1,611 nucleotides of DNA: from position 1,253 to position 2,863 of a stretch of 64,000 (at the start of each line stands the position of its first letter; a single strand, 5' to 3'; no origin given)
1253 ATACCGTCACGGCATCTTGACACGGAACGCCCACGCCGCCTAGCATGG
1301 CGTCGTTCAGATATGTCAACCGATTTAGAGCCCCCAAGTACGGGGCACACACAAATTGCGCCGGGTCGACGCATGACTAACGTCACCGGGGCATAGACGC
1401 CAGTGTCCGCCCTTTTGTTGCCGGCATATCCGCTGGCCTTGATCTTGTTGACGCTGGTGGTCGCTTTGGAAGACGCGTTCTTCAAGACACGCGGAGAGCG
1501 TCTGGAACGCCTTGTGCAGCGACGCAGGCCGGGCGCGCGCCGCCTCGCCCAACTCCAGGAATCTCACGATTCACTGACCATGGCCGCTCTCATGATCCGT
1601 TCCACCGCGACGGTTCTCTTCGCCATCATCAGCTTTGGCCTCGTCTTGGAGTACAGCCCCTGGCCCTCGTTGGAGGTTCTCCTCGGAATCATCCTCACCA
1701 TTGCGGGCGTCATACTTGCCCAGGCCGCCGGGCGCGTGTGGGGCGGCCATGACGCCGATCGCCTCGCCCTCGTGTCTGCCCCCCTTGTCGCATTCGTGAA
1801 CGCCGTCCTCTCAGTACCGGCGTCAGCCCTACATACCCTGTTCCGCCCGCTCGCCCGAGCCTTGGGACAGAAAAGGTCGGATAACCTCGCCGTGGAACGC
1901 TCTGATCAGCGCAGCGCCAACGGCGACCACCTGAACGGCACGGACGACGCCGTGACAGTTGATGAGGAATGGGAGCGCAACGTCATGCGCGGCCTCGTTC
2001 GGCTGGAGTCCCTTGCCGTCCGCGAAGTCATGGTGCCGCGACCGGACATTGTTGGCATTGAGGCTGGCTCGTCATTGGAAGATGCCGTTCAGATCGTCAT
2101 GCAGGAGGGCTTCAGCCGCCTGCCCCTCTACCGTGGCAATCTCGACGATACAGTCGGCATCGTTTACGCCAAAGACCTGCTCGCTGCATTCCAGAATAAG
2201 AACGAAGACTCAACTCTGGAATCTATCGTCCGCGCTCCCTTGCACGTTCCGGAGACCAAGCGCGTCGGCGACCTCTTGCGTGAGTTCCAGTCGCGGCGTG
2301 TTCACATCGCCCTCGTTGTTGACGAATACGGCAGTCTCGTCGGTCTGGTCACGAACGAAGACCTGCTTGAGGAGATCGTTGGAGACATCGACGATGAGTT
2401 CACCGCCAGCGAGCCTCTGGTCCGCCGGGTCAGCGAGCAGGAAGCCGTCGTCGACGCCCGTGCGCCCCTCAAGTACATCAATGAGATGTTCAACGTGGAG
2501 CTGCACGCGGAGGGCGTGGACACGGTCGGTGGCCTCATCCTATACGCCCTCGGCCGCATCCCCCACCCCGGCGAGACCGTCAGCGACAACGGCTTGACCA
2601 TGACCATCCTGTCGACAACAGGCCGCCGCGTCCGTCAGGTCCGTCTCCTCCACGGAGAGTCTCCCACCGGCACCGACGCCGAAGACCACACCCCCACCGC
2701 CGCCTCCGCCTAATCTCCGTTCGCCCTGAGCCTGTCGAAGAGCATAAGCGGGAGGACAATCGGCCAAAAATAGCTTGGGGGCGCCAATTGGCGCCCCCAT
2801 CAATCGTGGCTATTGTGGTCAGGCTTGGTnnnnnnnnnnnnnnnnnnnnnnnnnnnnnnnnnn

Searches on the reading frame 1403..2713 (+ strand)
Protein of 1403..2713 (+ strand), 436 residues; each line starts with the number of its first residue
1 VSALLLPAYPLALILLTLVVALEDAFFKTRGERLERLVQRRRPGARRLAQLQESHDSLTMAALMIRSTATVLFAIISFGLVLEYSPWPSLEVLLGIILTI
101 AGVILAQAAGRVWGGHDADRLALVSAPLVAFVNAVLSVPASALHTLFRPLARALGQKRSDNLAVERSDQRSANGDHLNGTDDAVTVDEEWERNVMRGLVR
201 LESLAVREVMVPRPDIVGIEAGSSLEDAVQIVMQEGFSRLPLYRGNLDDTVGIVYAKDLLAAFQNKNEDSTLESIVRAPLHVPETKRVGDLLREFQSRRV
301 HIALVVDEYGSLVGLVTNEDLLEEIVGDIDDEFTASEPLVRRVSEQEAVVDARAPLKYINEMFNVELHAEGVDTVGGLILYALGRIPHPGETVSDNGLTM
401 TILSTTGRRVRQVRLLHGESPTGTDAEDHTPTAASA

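Call 68: find_encoding_contigs(protein=window:1403-2713:+, flank=10000, max_places=3)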
Protein window:1403-2713:+ (436 aa): 1 contig read that carries it; 1 place shown.
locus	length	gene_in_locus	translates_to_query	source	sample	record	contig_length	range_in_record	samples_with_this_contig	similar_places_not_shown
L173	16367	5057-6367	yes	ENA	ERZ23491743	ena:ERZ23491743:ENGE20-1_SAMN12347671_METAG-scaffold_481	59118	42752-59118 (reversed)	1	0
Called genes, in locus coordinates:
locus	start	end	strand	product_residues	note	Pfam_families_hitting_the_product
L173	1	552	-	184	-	?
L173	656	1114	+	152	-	PF00334:NDK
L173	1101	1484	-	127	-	PF02410:RsfS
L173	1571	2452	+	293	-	PF00892:EamA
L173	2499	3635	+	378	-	PF03054:tRNA_Me_trans, PF20259:tRNA_Me_trans_M, PF20258:tRNA_Me_trans_C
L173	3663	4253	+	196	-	PF12867:DinB_2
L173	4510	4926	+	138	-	PF01351:RNase_HII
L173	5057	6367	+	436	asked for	PF01595:CNNM, PF00571:CBS, PF03471:CorC_HlyC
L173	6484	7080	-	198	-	PF01391:Collagen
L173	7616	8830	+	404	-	PF02481:DNA_processg_A, PF17782:WHD_DprA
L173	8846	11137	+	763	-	PF01751:Toprim, PF01131:Topoisom_bac, PF01396:Zn_ribbon_Top1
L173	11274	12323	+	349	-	PF02899:Phage_int_SAM_1, PF00589:Phage_integrase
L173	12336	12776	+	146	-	PF01220:DHquinase_II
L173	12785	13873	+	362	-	PF01321:Creatinase_N, PF00557:Peptidase_M24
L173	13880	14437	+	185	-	PF08207:EFP_N, PF01132:EFP, PF09285:Elong-fact-P_C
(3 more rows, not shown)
